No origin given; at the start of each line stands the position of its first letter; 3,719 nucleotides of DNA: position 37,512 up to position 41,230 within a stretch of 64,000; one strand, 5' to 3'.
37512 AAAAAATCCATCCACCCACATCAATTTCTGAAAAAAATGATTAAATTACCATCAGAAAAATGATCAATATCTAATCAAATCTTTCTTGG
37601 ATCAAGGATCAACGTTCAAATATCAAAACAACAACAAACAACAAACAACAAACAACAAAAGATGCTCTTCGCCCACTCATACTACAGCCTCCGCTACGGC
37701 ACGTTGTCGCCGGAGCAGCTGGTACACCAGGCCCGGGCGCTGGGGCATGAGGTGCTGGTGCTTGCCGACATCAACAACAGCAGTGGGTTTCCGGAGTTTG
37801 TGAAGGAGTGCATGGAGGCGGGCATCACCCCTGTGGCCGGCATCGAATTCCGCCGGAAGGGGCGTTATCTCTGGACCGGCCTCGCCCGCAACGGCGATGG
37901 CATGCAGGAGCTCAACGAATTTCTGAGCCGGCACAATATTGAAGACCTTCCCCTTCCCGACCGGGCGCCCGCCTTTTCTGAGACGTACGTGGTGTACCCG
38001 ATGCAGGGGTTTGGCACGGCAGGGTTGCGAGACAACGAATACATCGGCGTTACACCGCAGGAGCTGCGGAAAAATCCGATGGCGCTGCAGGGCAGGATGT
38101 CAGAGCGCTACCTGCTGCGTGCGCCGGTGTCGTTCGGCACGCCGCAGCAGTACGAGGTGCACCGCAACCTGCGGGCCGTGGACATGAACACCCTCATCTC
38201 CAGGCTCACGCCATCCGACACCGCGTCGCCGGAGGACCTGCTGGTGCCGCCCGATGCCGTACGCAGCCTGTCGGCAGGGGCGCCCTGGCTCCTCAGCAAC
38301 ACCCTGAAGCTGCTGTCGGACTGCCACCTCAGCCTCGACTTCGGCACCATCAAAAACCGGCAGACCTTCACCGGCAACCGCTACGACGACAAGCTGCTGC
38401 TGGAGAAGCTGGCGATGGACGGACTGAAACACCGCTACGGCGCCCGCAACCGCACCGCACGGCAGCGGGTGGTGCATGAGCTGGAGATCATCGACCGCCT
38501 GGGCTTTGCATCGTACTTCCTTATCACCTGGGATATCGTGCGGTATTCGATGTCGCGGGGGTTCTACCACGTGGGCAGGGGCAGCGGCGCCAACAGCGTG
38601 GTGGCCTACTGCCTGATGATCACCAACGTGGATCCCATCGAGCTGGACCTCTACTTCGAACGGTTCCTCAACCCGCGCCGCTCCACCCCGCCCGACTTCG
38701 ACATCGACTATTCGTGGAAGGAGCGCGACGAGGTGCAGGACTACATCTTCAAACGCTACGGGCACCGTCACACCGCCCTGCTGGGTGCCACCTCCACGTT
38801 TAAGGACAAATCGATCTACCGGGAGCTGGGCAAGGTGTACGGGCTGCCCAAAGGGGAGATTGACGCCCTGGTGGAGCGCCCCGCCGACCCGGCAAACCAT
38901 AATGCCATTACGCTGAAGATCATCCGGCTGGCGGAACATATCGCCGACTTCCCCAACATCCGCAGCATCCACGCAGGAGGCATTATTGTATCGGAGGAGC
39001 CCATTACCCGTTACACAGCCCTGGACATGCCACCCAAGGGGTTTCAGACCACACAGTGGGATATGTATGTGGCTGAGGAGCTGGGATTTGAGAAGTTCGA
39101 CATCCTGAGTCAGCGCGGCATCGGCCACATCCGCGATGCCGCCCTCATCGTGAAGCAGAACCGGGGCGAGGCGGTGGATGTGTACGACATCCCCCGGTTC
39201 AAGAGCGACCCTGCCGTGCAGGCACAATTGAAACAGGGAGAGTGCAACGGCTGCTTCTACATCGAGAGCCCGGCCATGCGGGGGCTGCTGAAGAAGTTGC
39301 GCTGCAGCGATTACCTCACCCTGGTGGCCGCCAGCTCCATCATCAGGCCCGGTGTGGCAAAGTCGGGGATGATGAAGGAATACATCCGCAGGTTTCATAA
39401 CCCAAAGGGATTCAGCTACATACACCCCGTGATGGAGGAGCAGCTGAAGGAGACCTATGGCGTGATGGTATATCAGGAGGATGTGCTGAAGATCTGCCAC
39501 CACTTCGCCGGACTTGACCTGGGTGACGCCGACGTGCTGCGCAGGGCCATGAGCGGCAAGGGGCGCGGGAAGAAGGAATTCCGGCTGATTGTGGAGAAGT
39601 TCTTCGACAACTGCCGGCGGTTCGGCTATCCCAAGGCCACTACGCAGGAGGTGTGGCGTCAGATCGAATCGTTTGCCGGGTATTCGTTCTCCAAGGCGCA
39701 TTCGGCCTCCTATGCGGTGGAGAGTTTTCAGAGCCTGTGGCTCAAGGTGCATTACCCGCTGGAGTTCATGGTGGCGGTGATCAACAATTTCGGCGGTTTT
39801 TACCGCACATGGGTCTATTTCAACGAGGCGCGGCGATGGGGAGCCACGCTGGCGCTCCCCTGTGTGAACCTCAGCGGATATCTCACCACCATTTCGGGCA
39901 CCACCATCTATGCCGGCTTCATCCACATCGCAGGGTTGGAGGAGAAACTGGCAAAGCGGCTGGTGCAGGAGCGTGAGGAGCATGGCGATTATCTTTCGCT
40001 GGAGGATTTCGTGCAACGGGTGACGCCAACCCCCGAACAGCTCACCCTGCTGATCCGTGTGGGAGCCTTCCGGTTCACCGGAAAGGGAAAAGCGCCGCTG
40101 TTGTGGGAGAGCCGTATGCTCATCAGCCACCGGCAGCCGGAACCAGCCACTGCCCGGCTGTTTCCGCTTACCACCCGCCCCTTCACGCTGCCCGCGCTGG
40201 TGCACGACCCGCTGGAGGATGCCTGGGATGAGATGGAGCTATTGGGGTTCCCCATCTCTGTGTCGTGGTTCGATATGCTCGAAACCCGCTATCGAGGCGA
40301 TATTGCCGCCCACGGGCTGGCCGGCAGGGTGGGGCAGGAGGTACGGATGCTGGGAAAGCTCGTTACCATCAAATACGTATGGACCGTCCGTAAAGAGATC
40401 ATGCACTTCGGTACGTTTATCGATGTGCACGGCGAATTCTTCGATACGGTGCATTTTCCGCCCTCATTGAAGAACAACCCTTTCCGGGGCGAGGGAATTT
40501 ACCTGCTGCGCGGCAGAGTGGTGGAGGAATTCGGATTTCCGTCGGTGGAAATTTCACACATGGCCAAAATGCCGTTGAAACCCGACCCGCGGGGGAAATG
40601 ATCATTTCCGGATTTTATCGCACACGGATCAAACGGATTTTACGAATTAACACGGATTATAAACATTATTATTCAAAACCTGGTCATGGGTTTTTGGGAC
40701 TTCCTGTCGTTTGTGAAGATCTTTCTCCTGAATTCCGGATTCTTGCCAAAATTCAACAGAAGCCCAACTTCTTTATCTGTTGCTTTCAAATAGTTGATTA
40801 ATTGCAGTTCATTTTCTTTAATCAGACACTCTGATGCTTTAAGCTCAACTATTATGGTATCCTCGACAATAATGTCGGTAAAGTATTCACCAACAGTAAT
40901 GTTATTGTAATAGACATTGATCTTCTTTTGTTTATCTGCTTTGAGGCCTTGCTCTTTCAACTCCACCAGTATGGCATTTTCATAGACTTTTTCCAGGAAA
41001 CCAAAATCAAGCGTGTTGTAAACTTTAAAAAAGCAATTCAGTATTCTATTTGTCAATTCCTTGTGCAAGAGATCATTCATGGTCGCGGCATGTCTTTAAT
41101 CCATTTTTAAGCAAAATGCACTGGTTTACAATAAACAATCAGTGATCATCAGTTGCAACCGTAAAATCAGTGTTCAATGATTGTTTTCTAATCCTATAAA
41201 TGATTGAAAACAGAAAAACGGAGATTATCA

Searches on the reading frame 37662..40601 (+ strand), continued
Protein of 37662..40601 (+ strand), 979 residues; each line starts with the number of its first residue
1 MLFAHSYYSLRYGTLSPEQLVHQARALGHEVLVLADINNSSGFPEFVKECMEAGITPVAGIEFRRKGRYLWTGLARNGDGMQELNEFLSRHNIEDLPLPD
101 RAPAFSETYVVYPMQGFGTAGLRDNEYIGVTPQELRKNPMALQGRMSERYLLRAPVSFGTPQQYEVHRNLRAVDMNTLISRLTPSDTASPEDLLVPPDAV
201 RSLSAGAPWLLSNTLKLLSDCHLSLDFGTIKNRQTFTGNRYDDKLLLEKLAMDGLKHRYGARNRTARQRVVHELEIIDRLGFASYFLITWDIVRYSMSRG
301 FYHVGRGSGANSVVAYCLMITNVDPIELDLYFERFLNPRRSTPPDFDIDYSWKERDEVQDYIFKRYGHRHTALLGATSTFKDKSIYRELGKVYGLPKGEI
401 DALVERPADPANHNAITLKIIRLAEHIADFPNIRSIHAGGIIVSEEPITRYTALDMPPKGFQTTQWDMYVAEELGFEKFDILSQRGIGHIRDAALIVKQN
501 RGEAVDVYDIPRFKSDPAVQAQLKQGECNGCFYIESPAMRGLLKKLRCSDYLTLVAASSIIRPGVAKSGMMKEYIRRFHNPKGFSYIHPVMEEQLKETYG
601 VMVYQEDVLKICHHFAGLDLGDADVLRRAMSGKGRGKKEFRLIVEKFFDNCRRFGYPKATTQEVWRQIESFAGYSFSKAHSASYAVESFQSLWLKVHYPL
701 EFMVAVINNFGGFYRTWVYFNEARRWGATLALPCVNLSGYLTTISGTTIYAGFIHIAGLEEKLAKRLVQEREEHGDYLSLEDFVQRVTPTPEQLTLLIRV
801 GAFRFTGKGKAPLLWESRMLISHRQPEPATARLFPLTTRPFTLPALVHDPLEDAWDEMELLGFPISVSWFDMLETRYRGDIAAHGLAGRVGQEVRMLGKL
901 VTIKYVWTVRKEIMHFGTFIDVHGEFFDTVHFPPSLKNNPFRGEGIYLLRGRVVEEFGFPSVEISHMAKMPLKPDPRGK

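Call 35: find_encoding_contigs(protein=P0003, flank=3000, max_places=5)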
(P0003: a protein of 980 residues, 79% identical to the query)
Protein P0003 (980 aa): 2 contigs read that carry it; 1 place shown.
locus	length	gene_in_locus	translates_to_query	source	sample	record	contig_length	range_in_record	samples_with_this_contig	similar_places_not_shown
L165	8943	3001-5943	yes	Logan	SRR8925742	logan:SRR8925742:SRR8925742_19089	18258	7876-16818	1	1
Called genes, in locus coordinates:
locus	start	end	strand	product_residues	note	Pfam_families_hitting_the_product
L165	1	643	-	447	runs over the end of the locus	PF00929:RNase_T, PF13482:RNase_H_2 (faint), PF01541:GIY-YIG (weak), PF27096:UvrC_M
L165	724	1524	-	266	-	PF01381:HTH_3, PF12844:HTH_19, PF13560:HTH_31 (weak), PF00717:Peptidase_S24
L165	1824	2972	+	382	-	PF00817:IMS, PF11799:IMS_C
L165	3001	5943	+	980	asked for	PF02811:PHP, PF07733:DNA_pol3_alpha, PF17657:DNA_pol3_finger, PF14579:HHH_6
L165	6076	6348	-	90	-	PF00216:Bac_DNA_binding, PF18291:HU-HIG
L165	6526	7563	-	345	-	PF00551:Formyl_trans_N, PF02911:Formyl_trans_C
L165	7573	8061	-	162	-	PF00885:DMRL_synthase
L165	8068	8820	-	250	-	PF07719:TPR_2 (faint), PF13424:TPR_12 (faint), PF00515:TPR_1 (faint), PF13432:TPR_16 (faint), PF12895:ANAPC3 (weak), PF13174:TPR_6 (faint), PF13428:TPR_14 (faint), PF14559:TPR_19 (faint), +1 more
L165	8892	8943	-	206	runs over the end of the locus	PF21176:RecR_HhH, PF01751:Toprim (weak), PF13662:Toprim_4, PF21175:RecR_C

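Call 71: find_encoding_contigs(protein=P0010, flank=2500, max_places=3)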
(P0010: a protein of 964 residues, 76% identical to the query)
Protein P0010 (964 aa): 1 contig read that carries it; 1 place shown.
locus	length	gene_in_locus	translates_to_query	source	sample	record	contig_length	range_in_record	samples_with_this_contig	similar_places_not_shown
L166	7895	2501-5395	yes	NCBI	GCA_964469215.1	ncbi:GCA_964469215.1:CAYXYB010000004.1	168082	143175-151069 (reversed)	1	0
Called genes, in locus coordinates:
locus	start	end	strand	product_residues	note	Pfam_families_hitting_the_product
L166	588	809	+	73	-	PF18962:Por_Secre_tail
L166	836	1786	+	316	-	-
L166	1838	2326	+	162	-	-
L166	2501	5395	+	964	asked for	PF07733:DNA_pol3_alpha, PF17657:DNA_pol3_finger, PF14579:HHH_6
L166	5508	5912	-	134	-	-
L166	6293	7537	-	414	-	PF00801:PKD (weak), PF18911:PKD_4, PF18962:Por_Secre_tail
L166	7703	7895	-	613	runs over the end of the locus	PF00270:DEAD, PF04851:ResIII (faint), PF00271:Helicase_C, PF28538:Helicase_helical, PF03880:DbpA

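Call 72: find_encoding_contigs(protein=P0006, flank=2500, max_places=3)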
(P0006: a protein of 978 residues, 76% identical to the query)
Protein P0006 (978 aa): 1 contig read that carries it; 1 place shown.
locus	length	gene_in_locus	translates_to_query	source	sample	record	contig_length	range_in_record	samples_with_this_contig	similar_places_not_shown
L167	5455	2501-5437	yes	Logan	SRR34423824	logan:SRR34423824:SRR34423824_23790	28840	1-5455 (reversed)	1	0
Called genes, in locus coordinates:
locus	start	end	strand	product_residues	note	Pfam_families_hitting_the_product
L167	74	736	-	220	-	PF13505:OMP_b-brl (weak), PF13568:OMP_b-brl_2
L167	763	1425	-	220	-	PF13441:Gly-zipper_YMGG, PF13488:Gly-zipper_Omp, PF00691:OmpA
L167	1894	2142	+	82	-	PF11999:Ice_binding (weak)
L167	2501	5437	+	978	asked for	PF02811:PHP, PF07733:DNA_pol3_alpha, PF17657:DNA_pol3_finger, PF14579:HHH_6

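Call 73: find_encoding_contigs(protein=P0007, flank=2500, max_places=3)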
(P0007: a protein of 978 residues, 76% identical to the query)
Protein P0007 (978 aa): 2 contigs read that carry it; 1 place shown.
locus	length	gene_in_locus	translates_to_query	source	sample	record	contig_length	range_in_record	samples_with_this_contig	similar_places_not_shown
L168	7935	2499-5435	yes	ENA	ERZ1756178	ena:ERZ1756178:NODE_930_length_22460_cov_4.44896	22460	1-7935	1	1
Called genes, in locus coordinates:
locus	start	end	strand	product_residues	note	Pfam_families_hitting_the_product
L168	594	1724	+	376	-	PF00817:IMS, PF11799:IMS_C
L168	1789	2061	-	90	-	PF05016:ParE_toxin, PF06769:YoeB_toxin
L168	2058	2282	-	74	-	PF10884:DUF2683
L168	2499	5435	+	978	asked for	PF02811:PHP, PF07733:DNA_pol3_alpha, PF17657:DNA_pol3_finger, PF14579:HHH_6, PF12836:HHH_3 (weak)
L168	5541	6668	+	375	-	PF13609:Porin_4 (weak), PF07396:Porin_O_P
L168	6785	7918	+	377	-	PF12849:PBP_like_2, PF01547:SBP_bac_1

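Call 74: find_encoding_contigs(protein=P0008, flank=2500, max_places=3)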
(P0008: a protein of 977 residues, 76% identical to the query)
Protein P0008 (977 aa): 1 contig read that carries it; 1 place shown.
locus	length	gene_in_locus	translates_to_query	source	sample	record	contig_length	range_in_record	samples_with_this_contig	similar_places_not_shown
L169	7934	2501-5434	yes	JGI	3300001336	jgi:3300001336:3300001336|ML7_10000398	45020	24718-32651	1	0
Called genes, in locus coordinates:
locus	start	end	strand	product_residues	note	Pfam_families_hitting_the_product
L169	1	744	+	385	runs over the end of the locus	PF00817:IMS, PF11799:IMS_C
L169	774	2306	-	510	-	PF03572:Peptidase_S41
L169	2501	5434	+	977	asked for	PF02811:PHP, PF07733:DNA_pol3_alpha, PF17657:DNA_pol3_finger, PF14579:HHH_6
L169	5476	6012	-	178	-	-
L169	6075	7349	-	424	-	PF18911:PKD_4, PF00801:PKD (weak), PF18962:Por_Secre_tail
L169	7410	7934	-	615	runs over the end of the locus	PF00270:DEAD, PF04851:ResIII (weak), PF00271:Helicase_C, PF28538:Helicase_helical, PF03880:DbpA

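Call 83: find_encoding_contigs(protein=P0070, flank=2500, max_places=3)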
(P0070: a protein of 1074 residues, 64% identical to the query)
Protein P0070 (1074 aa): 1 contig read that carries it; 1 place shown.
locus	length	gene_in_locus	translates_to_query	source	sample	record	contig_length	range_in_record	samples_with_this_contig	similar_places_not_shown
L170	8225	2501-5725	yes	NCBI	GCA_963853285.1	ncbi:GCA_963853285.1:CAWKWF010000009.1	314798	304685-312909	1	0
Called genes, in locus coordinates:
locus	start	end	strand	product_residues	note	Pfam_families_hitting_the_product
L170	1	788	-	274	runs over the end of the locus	PF13560:HTH_31, PF01381:HTH_3, PF00717:Peptidase_S24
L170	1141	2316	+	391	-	PF00817:IMS, PF11798:IMS_HHH (weak), PF11799:IMS_C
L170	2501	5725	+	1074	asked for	PF02811:PHP, PF07733:DNA_pol3_alpha, PF17657:DNA_pol3_finger, PF14579:HHH_6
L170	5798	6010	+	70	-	-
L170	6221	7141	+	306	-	-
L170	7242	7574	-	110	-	PF02452:PemK_toxin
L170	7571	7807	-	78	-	PF12651:RHH_3 (faint)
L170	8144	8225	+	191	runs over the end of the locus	-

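Call 84: find_encoding_contigs(protein=P0094, flank=2500, max_places=3)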
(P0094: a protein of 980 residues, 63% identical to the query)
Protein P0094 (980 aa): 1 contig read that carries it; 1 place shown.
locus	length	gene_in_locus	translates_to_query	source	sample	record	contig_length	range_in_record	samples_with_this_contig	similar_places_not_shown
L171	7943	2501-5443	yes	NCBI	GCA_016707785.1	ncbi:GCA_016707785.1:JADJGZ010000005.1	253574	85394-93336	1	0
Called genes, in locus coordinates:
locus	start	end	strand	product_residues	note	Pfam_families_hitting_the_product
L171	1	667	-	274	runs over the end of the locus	PF13560:HTH_31, PF01381:HTH_3, PF00717:Peptidase_S24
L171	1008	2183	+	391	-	PF00817:IMS, PF11798:IMS_HHH (weak), PF11799:IMS_C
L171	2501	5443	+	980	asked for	PF02811:PHP, PF07733:DNA_pol3_alpha, PF17657:DNA_pol3_finger, PF14579:HHH_6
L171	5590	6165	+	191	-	-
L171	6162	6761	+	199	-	-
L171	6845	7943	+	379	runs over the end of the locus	PF14498:Glyco_hyd_65N_2 (weak), PF18961:DUF5703_N (faint), PF22124:Glyco_hydro_95_cat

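Call 85: find_encoding_contigs(protein=P0057, flank=2500, max_places=3)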
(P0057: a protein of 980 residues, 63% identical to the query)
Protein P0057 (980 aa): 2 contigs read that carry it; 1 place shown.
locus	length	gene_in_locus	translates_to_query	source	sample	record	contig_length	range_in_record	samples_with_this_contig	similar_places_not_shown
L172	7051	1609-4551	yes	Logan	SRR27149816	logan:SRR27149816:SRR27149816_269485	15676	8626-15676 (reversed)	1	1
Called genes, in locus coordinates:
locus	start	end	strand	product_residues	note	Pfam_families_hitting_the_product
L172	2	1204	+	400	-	?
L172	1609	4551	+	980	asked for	PF02811:PHP, PF07733:DNA_pol3_alpha, PF17657:DNA_pol3_finger, PF14579:HHH_6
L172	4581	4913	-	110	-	PF02452:PemK_toxin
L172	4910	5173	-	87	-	PF12651:RHH_3 (faint)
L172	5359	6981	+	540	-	PF18962:Por_Secre_tail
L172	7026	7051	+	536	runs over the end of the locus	PF18962:Por_Secre_tail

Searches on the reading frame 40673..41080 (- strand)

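Call 8: search_protein_families(library=pfam, proteins=[window:40673-41080:-])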
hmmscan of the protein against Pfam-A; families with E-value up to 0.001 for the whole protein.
window:40673-41080:- (135 aa): 1 family
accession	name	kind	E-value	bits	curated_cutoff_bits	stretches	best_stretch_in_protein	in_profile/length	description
PF13366.12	PDDEXK_3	-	2.4e-38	131.5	22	1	7-119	1-116/117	PD-(D/E)XK nuclease superfamily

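Call 11: search_protein_families(library=ncbifam, proteins=[window:40673-41080:-])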
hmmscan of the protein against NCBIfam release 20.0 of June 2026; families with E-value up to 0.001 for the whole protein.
window:40673-41080:- (135 aa): 1 family
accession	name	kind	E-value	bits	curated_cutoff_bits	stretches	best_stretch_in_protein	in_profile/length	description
TIGR04256.1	GxxExxY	subfamily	7.9e-38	129.4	35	1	8-114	1-109/116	GxxExxY protein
